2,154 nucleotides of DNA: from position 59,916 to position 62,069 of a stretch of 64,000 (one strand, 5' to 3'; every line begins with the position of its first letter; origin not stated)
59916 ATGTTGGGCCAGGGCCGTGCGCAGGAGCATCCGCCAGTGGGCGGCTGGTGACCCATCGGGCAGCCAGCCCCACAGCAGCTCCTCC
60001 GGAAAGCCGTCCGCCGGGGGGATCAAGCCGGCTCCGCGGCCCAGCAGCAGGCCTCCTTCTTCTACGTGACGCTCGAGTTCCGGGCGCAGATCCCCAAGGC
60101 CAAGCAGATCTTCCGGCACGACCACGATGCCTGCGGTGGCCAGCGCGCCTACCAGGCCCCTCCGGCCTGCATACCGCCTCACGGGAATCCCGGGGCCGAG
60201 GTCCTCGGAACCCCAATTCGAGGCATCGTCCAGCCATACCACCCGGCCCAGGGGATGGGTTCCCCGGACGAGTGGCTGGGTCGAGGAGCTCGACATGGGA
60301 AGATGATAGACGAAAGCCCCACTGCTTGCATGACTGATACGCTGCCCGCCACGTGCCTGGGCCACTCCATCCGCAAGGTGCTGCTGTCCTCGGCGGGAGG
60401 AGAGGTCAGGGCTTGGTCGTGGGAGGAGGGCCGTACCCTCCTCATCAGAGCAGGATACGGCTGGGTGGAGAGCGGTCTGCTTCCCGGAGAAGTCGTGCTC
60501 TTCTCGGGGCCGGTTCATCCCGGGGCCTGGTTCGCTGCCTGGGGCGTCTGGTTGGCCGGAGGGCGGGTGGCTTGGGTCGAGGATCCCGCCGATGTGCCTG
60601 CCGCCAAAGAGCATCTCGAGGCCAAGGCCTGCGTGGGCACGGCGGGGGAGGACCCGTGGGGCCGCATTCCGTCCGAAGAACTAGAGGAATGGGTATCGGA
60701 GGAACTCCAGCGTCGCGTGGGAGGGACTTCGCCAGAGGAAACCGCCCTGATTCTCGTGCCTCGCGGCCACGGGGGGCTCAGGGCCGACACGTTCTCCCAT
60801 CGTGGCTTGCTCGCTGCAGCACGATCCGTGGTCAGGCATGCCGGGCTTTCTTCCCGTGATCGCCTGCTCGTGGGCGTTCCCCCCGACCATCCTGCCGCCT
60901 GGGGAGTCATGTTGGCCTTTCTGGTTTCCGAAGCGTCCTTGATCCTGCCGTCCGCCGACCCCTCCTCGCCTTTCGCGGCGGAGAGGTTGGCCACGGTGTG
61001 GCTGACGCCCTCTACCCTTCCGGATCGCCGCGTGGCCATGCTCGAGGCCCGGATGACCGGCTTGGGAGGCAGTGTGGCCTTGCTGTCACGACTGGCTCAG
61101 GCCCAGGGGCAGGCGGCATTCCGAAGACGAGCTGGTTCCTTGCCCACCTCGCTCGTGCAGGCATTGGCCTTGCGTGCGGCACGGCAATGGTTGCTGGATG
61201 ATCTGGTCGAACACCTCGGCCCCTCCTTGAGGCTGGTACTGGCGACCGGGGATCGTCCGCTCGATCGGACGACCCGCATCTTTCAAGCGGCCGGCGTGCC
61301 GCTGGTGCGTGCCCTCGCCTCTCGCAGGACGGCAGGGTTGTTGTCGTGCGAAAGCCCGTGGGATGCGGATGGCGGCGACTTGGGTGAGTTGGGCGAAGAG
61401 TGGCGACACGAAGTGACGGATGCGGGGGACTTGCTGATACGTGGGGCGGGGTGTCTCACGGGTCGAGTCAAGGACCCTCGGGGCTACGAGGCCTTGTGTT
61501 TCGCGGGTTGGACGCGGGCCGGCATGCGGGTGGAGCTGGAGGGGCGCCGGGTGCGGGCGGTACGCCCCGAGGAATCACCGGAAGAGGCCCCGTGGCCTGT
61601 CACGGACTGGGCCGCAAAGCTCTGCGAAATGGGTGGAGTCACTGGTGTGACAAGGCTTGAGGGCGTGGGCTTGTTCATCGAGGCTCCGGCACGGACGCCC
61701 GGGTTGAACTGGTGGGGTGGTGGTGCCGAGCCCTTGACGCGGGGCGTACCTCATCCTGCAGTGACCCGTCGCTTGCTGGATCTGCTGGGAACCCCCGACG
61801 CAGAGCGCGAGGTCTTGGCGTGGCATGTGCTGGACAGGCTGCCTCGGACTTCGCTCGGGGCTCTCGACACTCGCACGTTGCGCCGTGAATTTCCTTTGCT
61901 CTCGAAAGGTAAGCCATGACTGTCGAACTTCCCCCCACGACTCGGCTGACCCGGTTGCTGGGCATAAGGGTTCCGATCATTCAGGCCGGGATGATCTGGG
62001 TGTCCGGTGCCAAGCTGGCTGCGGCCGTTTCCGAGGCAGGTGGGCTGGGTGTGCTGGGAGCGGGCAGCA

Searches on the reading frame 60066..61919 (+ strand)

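Call 103: search_protein_families(library=pfam, proteins=[window:60066-61919:+], max_evalue=0.0001)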
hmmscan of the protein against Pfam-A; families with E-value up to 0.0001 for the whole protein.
window:60066-61919:+ (617 aa): 1 family
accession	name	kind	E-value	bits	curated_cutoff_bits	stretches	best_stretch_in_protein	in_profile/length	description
PF00501.34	AMP-binding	-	9e-05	21.9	29.9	0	243-316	182-265/384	AMP-binding enzyme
